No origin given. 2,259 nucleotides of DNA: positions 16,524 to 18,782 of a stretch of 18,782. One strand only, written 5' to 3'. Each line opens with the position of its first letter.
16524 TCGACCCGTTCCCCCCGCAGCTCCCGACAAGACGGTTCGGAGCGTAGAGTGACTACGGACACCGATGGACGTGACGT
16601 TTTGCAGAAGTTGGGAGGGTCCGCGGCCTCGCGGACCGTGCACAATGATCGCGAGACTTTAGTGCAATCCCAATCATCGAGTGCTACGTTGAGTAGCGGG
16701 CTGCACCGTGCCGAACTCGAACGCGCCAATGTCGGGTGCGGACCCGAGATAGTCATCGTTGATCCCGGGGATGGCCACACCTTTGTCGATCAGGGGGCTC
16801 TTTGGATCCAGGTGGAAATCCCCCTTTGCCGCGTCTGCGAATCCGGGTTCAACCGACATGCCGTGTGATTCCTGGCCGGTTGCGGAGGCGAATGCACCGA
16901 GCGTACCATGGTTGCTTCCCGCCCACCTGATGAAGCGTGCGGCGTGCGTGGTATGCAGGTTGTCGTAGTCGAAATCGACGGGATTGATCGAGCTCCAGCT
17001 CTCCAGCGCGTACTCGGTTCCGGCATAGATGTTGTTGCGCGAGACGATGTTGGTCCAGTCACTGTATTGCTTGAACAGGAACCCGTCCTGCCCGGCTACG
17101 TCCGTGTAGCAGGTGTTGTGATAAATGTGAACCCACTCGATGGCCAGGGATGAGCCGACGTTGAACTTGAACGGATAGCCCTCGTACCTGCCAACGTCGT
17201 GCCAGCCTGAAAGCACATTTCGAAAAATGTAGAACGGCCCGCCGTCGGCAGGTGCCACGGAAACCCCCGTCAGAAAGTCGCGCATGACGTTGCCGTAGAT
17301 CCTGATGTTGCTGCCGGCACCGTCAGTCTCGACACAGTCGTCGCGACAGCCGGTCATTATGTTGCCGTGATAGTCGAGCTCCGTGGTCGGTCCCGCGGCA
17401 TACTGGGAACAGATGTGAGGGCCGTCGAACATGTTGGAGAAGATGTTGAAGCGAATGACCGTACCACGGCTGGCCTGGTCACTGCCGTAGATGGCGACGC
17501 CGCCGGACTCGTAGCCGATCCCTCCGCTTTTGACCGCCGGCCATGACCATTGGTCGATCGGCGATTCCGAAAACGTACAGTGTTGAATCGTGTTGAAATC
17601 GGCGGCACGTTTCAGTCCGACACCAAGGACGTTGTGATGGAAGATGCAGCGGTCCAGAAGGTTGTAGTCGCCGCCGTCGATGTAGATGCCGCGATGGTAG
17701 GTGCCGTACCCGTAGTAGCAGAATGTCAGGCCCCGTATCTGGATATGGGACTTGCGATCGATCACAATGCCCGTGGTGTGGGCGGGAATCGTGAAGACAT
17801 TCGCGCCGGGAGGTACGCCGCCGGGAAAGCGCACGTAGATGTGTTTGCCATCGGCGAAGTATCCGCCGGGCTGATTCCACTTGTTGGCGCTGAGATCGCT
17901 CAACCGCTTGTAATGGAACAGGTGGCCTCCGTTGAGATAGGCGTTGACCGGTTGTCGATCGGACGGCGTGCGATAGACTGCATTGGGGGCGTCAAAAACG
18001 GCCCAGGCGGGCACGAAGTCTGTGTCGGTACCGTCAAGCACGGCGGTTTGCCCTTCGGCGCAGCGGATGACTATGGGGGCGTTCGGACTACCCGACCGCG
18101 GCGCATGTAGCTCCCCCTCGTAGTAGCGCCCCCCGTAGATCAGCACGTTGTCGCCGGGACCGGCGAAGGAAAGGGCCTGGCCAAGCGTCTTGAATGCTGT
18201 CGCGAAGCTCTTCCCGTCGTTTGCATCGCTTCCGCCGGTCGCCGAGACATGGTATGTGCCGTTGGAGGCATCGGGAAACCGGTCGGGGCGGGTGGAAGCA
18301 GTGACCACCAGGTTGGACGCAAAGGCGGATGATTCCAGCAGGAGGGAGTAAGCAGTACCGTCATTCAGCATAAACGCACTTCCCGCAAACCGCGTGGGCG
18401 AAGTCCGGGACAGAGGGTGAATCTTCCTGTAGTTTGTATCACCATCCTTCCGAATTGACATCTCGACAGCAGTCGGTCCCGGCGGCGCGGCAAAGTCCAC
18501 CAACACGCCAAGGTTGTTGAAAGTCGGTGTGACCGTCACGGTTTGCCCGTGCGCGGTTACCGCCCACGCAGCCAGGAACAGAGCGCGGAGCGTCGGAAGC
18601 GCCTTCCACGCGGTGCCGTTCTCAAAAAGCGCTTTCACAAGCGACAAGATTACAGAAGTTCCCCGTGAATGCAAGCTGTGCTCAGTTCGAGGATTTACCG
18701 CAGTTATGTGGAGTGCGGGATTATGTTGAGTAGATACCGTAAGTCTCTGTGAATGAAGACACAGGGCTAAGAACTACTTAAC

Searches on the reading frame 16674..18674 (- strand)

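Call 11: search_protein_families(library=pfam, proteins=[window:16674-18674:-], max_evalue=0.01)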
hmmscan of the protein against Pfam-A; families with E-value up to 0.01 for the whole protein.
window:16674-18674:- (666 aa): 2 families
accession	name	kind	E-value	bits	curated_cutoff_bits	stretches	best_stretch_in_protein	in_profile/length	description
PF13229.12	Beta_helix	-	2e-09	37.7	25.9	1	301-463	1-133/158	Right handed beta helix region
PF17161.10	DUF5123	-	0.00012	23.7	35.1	0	516-628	2-104/113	Domain of unknown function (DUF5123)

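Call 12: search_protein_families(library=ncbifam, proteins=[window:16674-18674:-], max_evalue=0.01)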
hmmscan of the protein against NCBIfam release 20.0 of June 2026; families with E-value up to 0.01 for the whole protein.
window:16674-18674:- (666 aa): 4 families
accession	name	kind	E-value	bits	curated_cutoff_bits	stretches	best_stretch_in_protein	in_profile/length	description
NF047897.1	LctobiosidLnbX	equivalog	3.7e-08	31.7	2500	1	103-204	14-114/1498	lacto-N-biosidase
NF047854.1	LIC10774_subfam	equivalog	0.0018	17.3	380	1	138-186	58-105/358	LIC10774/LIC10365 family surface protein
TIGR03804.1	para_beta_helix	repeat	0.003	17.2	19.45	0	329-371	1-42/44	parallel beta-helix repeat protein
NF041518.1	choice_anch_Q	domain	0.0054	16.9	25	0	620-654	17-57/58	choice-of-anchor Q domain-containing protein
